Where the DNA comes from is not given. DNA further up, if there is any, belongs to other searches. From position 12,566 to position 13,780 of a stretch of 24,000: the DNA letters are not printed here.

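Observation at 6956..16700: PRD-regulated fructose-family PTS operon with a non-canonical enzyme set: candidate undescribed rare-sugar pathway in which DhaK/DhaL is the only kinase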

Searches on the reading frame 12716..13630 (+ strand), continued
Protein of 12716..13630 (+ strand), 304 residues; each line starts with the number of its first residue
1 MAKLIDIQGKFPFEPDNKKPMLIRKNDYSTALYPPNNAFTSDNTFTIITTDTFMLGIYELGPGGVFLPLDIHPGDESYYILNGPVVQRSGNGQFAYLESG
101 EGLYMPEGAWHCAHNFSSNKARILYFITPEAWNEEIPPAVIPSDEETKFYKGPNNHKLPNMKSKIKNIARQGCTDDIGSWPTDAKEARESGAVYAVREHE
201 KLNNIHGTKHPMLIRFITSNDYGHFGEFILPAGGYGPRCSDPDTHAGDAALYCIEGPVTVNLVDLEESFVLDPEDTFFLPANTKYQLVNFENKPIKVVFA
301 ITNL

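Call 71: search_protein_families(library=ncbifam, max_evalue=1e-10, proteins=[L088:6319-7803:+, L088:9776-11281:+, L088:13135-14658:+, L088:15623-17215:+, L088:11824-12453:+, L088:17248-17808:+, L088:17887-18594:+, L088:11299-11817:+, L088:12462-13130:+])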
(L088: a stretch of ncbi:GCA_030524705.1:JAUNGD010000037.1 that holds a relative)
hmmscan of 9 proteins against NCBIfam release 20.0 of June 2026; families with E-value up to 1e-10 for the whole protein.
L088:6319-7803:+ (494 aa): 12 families
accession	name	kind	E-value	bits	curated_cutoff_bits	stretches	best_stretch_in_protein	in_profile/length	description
TIGR01312.1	XylB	equivalog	8.3e-65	219.2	380.25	1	4-474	1-466/481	xylulokinase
NF008187.0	PRK10939.1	equivalog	1.7e-48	165.6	528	1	3-481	6-493/521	autoinducer-2 kinase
TIGR01311.1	glycerol_kin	equivalog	8.6e-43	146.4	590.35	1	5-490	5-493/496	glycerol kinase GlpK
TIGR01314.1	gntK_FGGY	equivalog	4.2e-42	144.3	648.55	1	3-479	2-481/505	gluconokinase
TIGR02628.1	fuculo_kin_coli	equivalog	1.2e-40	139.9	470.9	1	6-464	6-459/465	L-fuculokinase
NF011601.0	PRK15027.1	equivalog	3.2e-37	128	912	1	3-467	2-456/484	xylulokinase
NF000756.0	PRK00047.1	subfamily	7.4e-36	123.5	498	1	4-488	8-492/502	glycerol kinase GlpK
NF003154.0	PRK04123.1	equivalog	1.3e-23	83.6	428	1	196-473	237-519/554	ribulokinase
TIGR02627.1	rhamnulo_kin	equivalog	9.9e-23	80.4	527.95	1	24-245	25-240/454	rhamnulokinase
TIGR01315.1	5C_CHO_kinase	subfamily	1.1e-22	80.4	408.7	1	360-487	402-534/541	FGGY family pentulose kinase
NF007925.0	PRK10640.1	equivalog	7.1e-19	67.6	639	1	4-247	7-248/489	rhamnulokinase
TIGR01234.1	L-ribulokinase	equivalog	1.3e-17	63.7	583.25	1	141-473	169-512/536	ribulokinase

L088:9776-11281:+ (501 aa): 12 families
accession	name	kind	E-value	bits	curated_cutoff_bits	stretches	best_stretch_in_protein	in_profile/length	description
TIGR01312.1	XylB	equivalog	5.4e-142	473.7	380.25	1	5-487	1-481/481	xylulokinase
TIGR01314.1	gntK_FGGY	equivalog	6.7e-83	278.9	648.55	1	4-486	2-490/505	gluconokinase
NF011601.0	PRK15027.1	equivalog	1.1e-80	271.4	912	1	4-490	2-480/484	xylulokinase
NF008187.0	PRK10939.1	equivalog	8.6e-59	199.5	528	1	3-495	5-509/521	autoinducer-2 kinase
TIGR01311.1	glycerol_kin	equivalog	5.8e-56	189.8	590.35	1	4-478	3-483/496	glycerol kinase GlpK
NF000756.0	PRK00047.1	subfamily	9.3e-47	159.4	498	1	5-482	8-487/502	glycerol kinase GlpK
NF003154.0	PRK04123.1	equivalog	1.1e-46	159.8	428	1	2-491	4-539/554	ribulokinase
TIGR02628.1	fuculo_kin_coli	equivalog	1.8e-37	129.4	470.9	1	7-467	6-464/465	L-fuculokinase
TIGR01234.1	L-ribulokinase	equivalog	2.2e-36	125.8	583.25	1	114-487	139-528/536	ribulokinase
TIGR01315.1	5C_CHO_kinase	subfamily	2.5e-35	122.2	408.7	2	333-490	378-538/541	FGGY family pentulose kinase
TIGR02627.1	rhamnulo_kin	equivalog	7.5e-16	57.7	527.95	1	6-220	2-216/454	rhamnulokinase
NF007925.0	PRK10640.1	equivalog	3.8e-12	45.4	639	1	5-211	7-213/489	rhamnulokinase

L088:13135-14658:+ (507 aa): 12 families
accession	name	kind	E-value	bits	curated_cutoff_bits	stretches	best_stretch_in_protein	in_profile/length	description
TIGR01312.1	XylB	equivalog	3.3e-153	510.7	380.25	1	5-494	1-480/481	xylulokinase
NF011601.0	PRK15027.1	equivalog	2.6e-100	336.1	912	1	5-498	3-480/484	xylulokinase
TIGR01314.1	gntK_FGGY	equivalog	3.2e-89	299.8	648.55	1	3-505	1-501/505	gluconokinase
NF008187.0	PRK10939.1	equivalog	1.1e-64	219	528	1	1-496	3-502/521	autoinducer-2 kinase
TIGR01311.1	glycerol_kin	equivalog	1.7e-59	201.5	590.35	1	3-488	2-485/496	glycerol kinase GlpK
NF000756.0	PRK00047.1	subfamily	6.1e-58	196.3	498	1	2-486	5-484/502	glycerol kinase GlpK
NF003154.0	PRK04123.1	equivalog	7.9e-58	196.5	428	1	1-499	3-539/554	ribulokinase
TIGR01234.1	L-ribulokinase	equivalog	3.2e-44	151.6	583.25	1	3-495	2-528/536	ribulokinase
TIGR01315.1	5C_CHO_kinase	subfamily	6.1e-41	140.7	408.7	1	4-488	2-532/541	FGGY family pentulose kinase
TIGR02628.1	fuculo_kin_coli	equivalog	9.9e-34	117.1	470.9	1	7-470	6-459/465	L-fuculokinase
TIGR02627.1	rhamnulo_kin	equivalog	1.4e-19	70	527.95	1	52-264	52-255/454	rhamnulokinase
NF007925.0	PRK10640.1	equivalog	2.5e-17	62.5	639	1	70-264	72-261/489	rhamnulokinase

L088:15623-17215:+ (530 aa): 1 family
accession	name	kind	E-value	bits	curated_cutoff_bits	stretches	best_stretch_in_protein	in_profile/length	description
TIGR01312.1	XylB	equivalog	4.6e-34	117.8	380.25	1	17-517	1-478/481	xylulokinase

L088:11824-12453:+ (209 aa): 8 families
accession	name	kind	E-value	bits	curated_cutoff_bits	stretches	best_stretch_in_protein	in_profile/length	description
TIGR03128.2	RuMP_HxlA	equivalog_domain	6.6e-72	241.5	200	1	3-207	1-205/205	3-hexulose-6-phosphate synthase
NF041755.1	RuMP_HxlAB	equivalog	6.3e-56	190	500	1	1-208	4-211/391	bifunctional 3-hexulose-6-phosphate synthase/6-phospho-3-hexuloisomerase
NF005442.0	PRK07028.1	equivalog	1.6e-46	158.8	593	1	2-207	5-210/430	bifunctional hexulose-6-phosphate synthase/ribonuclease regulator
NF009833.0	PRK13307.1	equivalog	3.5e-35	121.6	274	1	3-203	175-375/392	bifunctional 5,6,7,8-tetrahydromethanopterin hydro-lyase/3-hexulose-6-phosphate synthase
NF009832.1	PRK13306.1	subfamily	1.8e-30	106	250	1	2-207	4-210/215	3-dehydro-L-gulonate-6-phosphate decarboxylase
NF009831.0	PRK13305.1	equivalog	3.2e-23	82.2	294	1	2-207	5-211/220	3-keto-L-gulonate-6-phosphate decarboxylase UlaD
NF010386.0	PRK13813.1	equivalog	1.5e-18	67.1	208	1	3-208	7-214/216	orotidine 5'-phosphate decarboxylase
TIGR01740.1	pyrF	equivalog_domain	9.4e-17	61.4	92.3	1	5-203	3-215/216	orotidine-5'-phosphate decarboxylase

L088:17248-17808:+ (186 aa): 2 families
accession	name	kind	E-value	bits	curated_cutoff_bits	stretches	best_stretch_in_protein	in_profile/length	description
TIGR03127.2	RuMP_HxlB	equivalog_domain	1.9e-64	216.8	160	1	10-186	4-178/178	6-phospho-3-hexuloisomerase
NF041755.1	RuMP_HxlAB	equivalog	1.5e-47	162.5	500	1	10-186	220-391/391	bifunctional 3-hexulose-6-phosphate synthase/6-phospho-3-hexuloisomerase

L088:17887-18594:+ (235 aa): 22 families
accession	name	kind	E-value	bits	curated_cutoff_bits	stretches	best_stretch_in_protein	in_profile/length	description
NF006047.0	PRK08193.1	subfamily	7.4e-115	382.3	257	1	1-230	1-230/231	L-ribulose-5-phosphate 4-epimerase AraD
TIGR00760.1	araD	equivalog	3.4e-111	369.9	389.1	1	1-230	1-228/228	L-ribulose-5-phosphate 4-epimerase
NF009625.0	PRK13145.1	equivalog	9.9e-109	362.3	369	1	2-230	5-233/235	L-ribulose-5-phosphate 4-epimerase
NF009003.0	PRK12348.1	subfamily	2.9e-107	357.5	331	1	2-230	1-227/228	L-ribulose-5-phosphate 4-epimerase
NF009002.0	PRK12347.1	subfamily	1.4e-97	325.5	386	1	1-230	1-231/231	L-ribulose-5-phosphate 4-epimerase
NF009691.0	PRK13213.1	equivalog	3.5e-87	291.7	489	1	1-230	1-231/231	L-ribulose-5-phosphate 4-epimerase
NF005123.0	PRK06557.1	subfamily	2.2e-64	217.2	251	1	1-221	8-216/223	L-ribulose-5-phosphate 4-epimerase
NF053831.1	RU1PAldHalo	equivalog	8e-27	94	300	1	26-216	24-198/208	ribulose-1-phosphate aldolase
NF005302.0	PRK06833.1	equivalog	1.1e-24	87.1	264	1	2-217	3-203/214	L-fuculose-phosphate aldolase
TIGR03328.1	salvage_mtnB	equivalog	3.9e-18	65.7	137.05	1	23-198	15-190/194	methylthioribulose 1-phosphate dehydratase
NF004527.0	PRK05874.1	equivalog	5e-18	65.4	308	1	18-214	20-203/218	L-fuculose-phosphate aldolase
NF004855.0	PRK06208.1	subfamily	4.7e-16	58.8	255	1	37-214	76-241/274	class II aldolase/adducin family protein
NF043034.1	OxoTetrPhDc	equivalog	7.2e-16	58.6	250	0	4-102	4-100/205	3-oxo-tetronate 4-phosphate decarboxylase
NF005984.0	PRK08087.1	subfamily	8.1e-16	58.4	264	1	4-214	5-199/215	L-fuculose-phosphate aldolase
NF006672.0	PRK09220.1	equivalog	1.2e-15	57.5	226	1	21-102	27-107/209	methylthioribulose 1-phosphate dehydratase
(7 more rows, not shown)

L088:11299-11817:+ (172 aa): 11 families
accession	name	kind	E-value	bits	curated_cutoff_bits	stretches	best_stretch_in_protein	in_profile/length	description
NF004051.0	PRK05571.1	subfamily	7.8e-34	116.6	135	1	4-139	2-135/149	ribose-5-phosphate isomerase B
NF051858.1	EryPhIsonDerIRhiz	equivalog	3.7e-32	111.5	240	1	5-153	2-148/150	D-erythrulose-4-phosphate isomerase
TIGR01120.1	rpiB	equivalog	1e-28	100.1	138.65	1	5-139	1-132/143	ribose 5-phosphate isomerase B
TIGR00689.1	rpiB_lacA_lacB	subfamily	3.6e-28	98.3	88.3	1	6-140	1-133/145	RpiB/LacA/LacB family sugar-phosphate isomerase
TIGR02133.1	RPI_actino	equivalog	3.5e-26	91.8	168.2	1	5-141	2-136/148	ribose-5-phosphate isomerase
NF006381.0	PRK08622.1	equivalog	2.4e-19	69.8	234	1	5-154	2-144/171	galactose-6-phosphate isomerase subunit LacB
NF006380.0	PRK08621.1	equivalog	3.8e-17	63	164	1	5-135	2-127/142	galactose-6-phosphate isomerase subunit LacA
NF009257.0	PRK12613.1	equivalog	2e-14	53.9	243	1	5-132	2-123/141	galactose-6-phosphate isomerase subunit LacA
TIGR01119.1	lacB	equivalog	8.5e-14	51.6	312.55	1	4-152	1-142/171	galactose-6-phosphate isomerase subunit LacB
TIGR01118.1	lacA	equivalog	1.4e-13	51.2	181.1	1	6-132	3-124/141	galactose-6-phosphate isomerase subunit LacA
NF009258.0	PRK12615.1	equivalog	2.1e-11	44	325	1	4-152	1-142/171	galactose-6-phosphate isomerase subunit LacB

L088:12462-13130:+ (222 aa): 6 families
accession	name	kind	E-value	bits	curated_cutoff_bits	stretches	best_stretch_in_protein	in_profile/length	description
NF004076.0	PRK05581.1-4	subfamily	5.4e-73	244.9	165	1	2-215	5-217/221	ribulose-phosphate 3-epimerase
TIGR01163.1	rpe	equivalog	7.6e-72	241.1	212.6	1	3-213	1-211/211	ribulose-phosphate 3-epimerase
NF007266.0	PRK09722.1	equivalog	7.8e-46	156.4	271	1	2-202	3-203/230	D-allulose 6-phosphate 3-epimerase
NF005944.0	PRK08005.1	equivalog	7.9e-30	103.6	376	1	5-202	4-196/210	ribulose-phosphate 3 epimerase family protein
NF005986.0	PRK08091.1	equivalog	2.9e-25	89.6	264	1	3-213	14-224/229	ribulose-phosphate 3-epimerase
NF010658.0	PRK14057.1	equivalog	3.5e-17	62.8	530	1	4-215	22-240/254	epimerase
